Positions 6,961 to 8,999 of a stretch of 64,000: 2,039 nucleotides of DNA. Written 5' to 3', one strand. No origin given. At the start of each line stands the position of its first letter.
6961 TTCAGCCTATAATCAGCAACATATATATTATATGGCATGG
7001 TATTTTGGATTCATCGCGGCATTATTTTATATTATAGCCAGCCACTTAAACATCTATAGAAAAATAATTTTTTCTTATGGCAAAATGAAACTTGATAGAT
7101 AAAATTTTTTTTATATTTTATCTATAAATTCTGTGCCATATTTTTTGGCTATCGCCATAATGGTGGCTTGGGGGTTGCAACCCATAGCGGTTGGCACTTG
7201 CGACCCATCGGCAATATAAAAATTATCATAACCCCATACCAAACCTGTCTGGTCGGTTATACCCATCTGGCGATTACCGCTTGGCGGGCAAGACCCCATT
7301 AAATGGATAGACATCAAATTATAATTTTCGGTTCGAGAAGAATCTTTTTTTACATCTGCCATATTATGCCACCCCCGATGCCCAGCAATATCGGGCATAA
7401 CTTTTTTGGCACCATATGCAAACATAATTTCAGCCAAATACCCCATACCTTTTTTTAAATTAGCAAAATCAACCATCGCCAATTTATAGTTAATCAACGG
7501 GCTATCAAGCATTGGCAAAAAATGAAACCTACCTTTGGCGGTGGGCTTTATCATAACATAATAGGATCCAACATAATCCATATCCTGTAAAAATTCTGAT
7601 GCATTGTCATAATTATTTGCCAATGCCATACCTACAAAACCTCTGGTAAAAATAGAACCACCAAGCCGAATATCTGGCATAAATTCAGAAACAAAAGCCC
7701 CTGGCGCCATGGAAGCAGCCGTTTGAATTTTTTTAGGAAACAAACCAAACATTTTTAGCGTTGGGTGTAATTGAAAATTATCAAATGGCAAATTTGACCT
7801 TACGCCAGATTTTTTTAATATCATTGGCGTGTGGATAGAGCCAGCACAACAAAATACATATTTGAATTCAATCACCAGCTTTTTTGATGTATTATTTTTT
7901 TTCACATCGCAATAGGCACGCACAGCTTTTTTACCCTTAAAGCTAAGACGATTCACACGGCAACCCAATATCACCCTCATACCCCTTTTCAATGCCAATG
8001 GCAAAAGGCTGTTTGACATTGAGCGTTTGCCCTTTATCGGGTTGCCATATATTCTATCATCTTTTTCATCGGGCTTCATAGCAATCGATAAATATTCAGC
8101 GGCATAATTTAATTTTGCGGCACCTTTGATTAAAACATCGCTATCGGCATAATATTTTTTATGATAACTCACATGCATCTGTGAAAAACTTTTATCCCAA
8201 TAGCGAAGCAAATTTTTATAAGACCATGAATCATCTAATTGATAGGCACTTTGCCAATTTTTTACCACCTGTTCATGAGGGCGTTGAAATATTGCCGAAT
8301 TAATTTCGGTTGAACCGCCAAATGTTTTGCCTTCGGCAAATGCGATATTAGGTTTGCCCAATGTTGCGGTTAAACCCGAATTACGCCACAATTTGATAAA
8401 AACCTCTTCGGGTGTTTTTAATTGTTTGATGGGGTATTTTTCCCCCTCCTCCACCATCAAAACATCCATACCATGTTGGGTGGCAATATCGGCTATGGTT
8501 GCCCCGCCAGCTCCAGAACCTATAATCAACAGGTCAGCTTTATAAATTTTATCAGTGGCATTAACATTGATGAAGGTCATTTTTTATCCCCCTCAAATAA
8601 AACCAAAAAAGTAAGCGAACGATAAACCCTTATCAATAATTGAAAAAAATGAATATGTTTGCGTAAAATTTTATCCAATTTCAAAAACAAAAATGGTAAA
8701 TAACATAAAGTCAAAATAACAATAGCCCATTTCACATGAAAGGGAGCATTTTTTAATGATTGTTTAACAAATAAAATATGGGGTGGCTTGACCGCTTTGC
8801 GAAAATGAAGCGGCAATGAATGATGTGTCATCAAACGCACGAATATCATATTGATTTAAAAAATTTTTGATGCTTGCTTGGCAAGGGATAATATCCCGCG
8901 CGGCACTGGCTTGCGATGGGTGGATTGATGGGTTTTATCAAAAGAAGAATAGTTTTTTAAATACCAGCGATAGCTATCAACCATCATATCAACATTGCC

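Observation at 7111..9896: GMC flavoprotein plus extended-SDR operon beside the DPPR-synthase gene: possible non-orthologous replacement of the DprE1/DprE2 2'-epimerase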

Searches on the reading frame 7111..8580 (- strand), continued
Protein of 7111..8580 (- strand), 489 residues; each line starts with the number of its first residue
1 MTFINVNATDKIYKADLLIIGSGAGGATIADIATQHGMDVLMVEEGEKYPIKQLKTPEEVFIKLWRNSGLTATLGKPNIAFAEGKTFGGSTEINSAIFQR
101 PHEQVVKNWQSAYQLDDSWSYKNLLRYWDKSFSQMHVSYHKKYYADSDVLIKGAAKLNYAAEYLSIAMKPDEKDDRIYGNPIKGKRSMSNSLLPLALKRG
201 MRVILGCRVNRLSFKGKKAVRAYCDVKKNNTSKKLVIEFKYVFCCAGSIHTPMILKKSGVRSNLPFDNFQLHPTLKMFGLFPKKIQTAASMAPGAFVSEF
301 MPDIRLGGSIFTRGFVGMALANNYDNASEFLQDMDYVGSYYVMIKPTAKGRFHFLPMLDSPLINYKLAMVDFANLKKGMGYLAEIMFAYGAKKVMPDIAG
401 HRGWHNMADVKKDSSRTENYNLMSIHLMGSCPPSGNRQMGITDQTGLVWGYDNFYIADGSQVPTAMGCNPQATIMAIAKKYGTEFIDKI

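Call 93: search_dna_similar(query=L085:14609-16051:-, collection=plasmids, mode=protein, max_evalue=1e-20, max_rows=25)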
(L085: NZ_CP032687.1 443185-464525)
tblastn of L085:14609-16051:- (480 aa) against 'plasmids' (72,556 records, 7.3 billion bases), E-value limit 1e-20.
Records with a match: 89; places in all: 90; records where one place covers at least 80% of the query: 81.
Best place of each record, by identity: >=99% 1; 80-90% 2; 60-80% 8; <60% 78.
By first word of the organism name: Rhizobium 36; Sinorhizobium 7; Azospirillum 4; Mesorhizobium 3; Burkholderia 3; Cereibacter 3; Salipiger 3; Sphingomonadaceae 3; Vibrio 3; Agrobacterium 2; and 18 more.
By predicted mobility (MOB-suite, as given by PLSDB): non-mobilizable 59; conjugative 23; mobilizable 7.
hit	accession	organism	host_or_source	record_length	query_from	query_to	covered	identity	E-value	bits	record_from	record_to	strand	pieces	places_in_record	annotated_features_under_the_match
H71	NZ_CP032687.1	Rhizobium sp. CCGE531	Phaseolus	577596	1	463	96%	100.0%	0e+0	884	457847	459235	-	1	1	UbiA family prenyltransferase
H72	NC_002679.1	Mesorhizobium japonicum MAFF 303099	-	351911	1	463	96%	82.5%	0e+0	733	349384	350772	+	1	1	UbiA family prenyltransferase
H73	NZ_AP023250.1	Mesorhizobium sp. 131-2-5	Lotus japonicus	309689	1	463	96%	81.3%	0e+0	735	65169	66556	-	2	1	UbiA family prenyltransferase | hypothetical protein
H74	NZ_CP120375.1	Sinorhizobium garamanticum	Argyrolobium uniflorum,Cell culture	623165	1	463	96%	79.5%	0e+0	702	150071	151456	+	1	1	UbiA family prenyltransferase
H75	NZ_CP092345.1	Rhizobium gallicum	Phaseolus vulgaris,Cell culture,nodule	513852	1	463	96%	78.6%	0e+0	714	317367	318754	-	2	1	UbiA family prenyltransferase | hypothetical protein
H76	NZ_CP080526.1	Mesorhizobium sp. AR07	Oxytropis sp.,Cell culture,root nodule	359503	1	463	96%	78.4%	0e+0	704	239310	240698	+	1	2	UbiA family prenyltransferase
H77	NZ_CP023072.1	Sinorhizobium fredii CCBAU 83666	G.max,nodule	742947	1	463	96%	78.2%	0e+0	700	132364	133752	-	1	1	UbiA family prenyltransferase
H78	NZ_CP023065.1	Sinorhizobium sp. CCBAU 05631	G.max,nodule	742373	1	463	96%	76.9%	0e+0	692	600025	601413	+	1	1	UbiA family prenyltransferase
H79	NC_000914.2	Sinorhizobium fredii NGR234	-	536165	1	463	96%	76.9%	0e+0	692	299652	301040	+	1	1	UbiA family prenyltransferase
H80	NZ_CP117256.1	Rhizobium tumorigenes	Rubus sp.,pure bacterial culture,Aerial ...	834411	10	463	95%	43.4%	5e-100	336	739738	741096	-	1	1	UbiA family prenyltransferase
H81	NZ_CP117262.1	Rhizobium tumorigenes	Rubus sp.,pure bacterial culture,Aerial ...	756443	10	463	95%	43.4%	5e-100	336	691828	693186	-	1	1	UbiA family prenyltransferase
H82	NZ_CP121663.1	Rhizobium sp. CB3090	Gliricidia sp.,cell culture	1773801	10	463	95%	43.3%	2e-95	322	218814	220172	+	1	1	record has no annotation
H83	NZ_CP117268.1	Rhizobium rhododendri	Rhododendron sp.,pure bacterial ...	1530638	10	463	95%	42.3%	1e-95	323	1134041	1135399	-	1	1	record has no annotation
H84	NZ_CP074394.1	Agrobacterium salinitolerans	Cotton,tiaaue sample,root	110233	11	463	94%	42.0%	3e-99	333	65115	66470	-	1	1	UbiA family prenyltransferase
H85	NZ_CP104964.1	Devosia neptuniae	Vicia costata,cell culture,root nodule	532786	11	463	94%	40.7%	3e-86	296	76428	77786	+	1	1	UbiA family prenyltransferase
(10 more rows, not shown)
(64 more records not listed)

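Call 99: find_related_loci(query=A1, collection=viral_contigs, flank=8000)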
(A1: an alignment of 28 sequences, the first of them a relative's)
Query A1 (489 aa) in viral_contigs; peptide patterns used: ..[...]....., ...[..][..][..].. (x = any residue, [..] = any of these).
42 stretches matched a pattern, but none encodes a relative of the query by tblastn (E <= 1e-3).
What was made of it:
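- Tried and rejected: Phage carriage of the GMC gene: none in IMG/VR (call 99).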

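Call 100: find_encoding_contigs(protein=P0003, flank=10000, max_places=2)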
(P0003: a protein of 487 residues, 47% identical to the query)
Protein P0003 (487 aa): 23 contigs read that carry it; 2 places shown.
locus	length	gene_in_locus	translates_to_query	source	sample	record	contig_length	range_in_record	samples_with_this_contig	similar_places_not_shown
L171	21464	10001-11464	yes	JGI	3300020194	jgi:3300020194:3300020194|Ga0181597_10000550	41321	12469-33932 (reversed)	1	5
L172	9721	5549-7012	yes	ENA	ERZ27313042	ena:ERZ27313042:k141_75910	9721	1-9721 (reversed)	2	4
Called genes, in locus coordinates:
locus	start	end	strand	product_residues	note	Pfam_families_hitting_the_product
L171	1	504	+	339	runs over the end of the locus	PF00852:Glyco_transf_10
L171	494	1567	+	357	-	PF24793:GINT1_N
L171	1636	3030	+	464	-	PF00483:NTP_transferase, PF22640:ManC_GMP_beta-helix, PF01050:MannoseP_isomer, PF07883:Cupin_2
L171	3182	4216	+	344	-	PF01370:Epimerase, PF04321:RmlD_sub_bind (weak), PF16363:GDP_Man_Dehyd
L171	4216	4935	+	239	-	PF05575:V_cholerae_RfbT (faint), PF05050:Methyltransf_21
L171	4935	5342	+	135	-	-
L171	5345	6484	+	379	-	PF01041:DegT_DnrJ_EryC1, PF00155:Aminotran_1_2 (weak), PF01053:Cys_Met_Meta_PP (faint), PF01212:Beta_elim_lyase (weak)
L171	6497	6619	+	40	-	-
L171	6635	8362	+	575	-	-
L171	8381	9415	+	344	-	PF01073:3Beta_HSD, PF01370:Epimerase, PF04321:RmlD_sub_bind, PF13460:NAD_binding_10, PF16363:GDP_Man_Dehyd, PF07993:NAD_binding_4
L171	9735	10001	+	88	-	-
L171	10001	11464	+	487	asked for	PF07992:Pyr_redox_2 (faint), PF00732:GMC_oxred_N, PF05199:GMC_oxred_C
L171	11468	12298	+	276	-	PF01040:UbiA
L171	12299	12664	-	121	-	PF04138:GtrA_DPMS_TM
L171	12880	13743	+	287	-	PF01943:Polysacc_synt, PF13440:Polysacc_synt_3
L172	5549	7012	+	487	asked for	PF07992:Pyr_redox_2 (faint), PF00732:GMC_oxred_N, PF05199:GMC_oxred_C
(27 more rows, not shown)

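Call 101: find_encoding_contigs(protein=P0005, flank=10000, max_places=1)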
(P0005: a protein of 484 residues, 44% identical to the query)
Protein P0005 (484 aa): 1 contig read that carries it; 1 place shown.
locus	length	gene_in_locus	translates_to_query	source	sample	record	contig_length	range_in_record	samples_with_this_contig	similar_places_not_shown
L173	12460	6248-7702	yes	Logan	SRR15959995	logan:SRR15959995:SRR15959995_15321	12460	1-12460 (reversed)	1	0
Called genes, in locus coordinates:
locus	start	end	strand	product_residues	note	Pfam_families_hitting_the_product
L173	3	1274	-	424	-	?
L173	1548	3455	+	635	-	PF00012:HSP70, PF06723:MreB_Mbl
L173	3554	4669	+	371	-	PF00226:DnaJ, PF01556:DnaJ_C, PF00684:DnaJ_CXXCXGXG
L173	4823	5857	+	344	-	PF01073:3Beta_HSD, PF01370:Epimerase, PF04321:RmlD_sub_bind, PF13460:NAD_binding_10, PF16363:GDP_Man_Dehyd, PF07993:NAD_binding_4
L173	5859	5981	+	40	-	-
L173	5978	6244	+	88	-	-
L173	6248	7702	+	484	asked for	PF07992:Pyr_redox_2 (faint), PF00732:GMC_oxred_N, PF05199:GMC_oxred_C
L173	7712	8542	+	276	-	PF01040:UbiA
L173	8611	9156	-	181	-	PF06347:SH3_4, PF08239:SH3_3 (weak)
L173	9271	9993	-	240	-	PF01027:Bax1-I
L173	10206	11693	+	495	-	PF01029:NusB, PF01728:FtsJ (weak), PF03602:Cons_hypoth95 (weak), PF01189:Methyltr_RsmB-F, PF13847:Methyltransf_31 (weak)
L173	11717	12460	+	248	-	?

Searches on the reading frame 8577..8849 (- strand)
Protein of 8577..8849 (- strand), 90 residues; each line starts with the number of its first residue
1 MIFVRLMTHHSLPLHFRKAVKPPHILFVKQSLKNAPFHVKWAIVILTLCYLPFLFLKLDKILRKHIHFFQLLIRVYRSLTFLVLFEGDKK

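Call 4: search_protein_families(library=pfam, proteins=[window:8577-8849:-], max_evalue=0.01)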
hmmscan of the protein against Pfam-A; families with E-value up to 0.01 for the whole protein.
window:8577-8849:- (90 aa): 0 families

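Call 5: search_protein_families(library=ncbifam, proteins=[window:8577-8849:-], max_evalue=0.01)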
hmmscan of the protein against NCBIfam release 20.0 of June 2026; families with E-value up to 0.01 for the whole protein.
window:8577-8849:- (90 aa): 0 families

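Call 49: search_protein_families(library=pfam, alignment_id=A2, max_evalue=5)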
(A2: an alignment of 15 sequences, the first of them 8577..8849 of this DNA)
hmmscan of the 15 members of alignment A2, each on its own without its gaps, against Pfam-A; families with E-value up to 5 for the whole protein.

A. member 1, window:8577-8849:- (90 aa): 0 families

B. families by the number of members that match (of 15 scanned): 6 families
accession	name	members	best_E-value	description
PF09523.15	DUF2390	1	0.078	Protein of unknown function (DUF2390)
PF10717.14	ODV-E18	1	0.085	Occlusion-derived virus envelope protein ODV-E18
PF04650.22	YSIRK_signal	1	0.098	YSIRK type signal peptide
PF19492.4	DUF6027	1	0.11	Family of unknown function (DUF6027)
PF13960.11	DUF4218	1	0.14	Domain of unknown function (DUF4218)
PF13618.11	Gluconate_2-dh3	1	0.26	Gluconate 2-dehydrogenase subunit 3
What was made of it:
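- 8577..8849 (-): Small conserved partner of the GMC enzyme (90 aa, one hydrophobic segment). No Pfam family (calls 4, 49).
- On Membrane-bound GMC dehydrogenase complexes (FDH, FAD-GDH): Pfam scan of 15 small-ORF homologues: one weak hit, E 0.26 (call 49).
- Closest known: Membrane-bound two- or three-subunit GMC sugar dehydrogenases. Different: Here the small protein has no Tat motif and no significant Gluconate_2-dh3 match (1 of 15 members, E 0.26, call 49).
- Tried and rejected: Assigning the small ORF to the Gluconate_2-dh3 small-subunit family was not supported (call 49).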
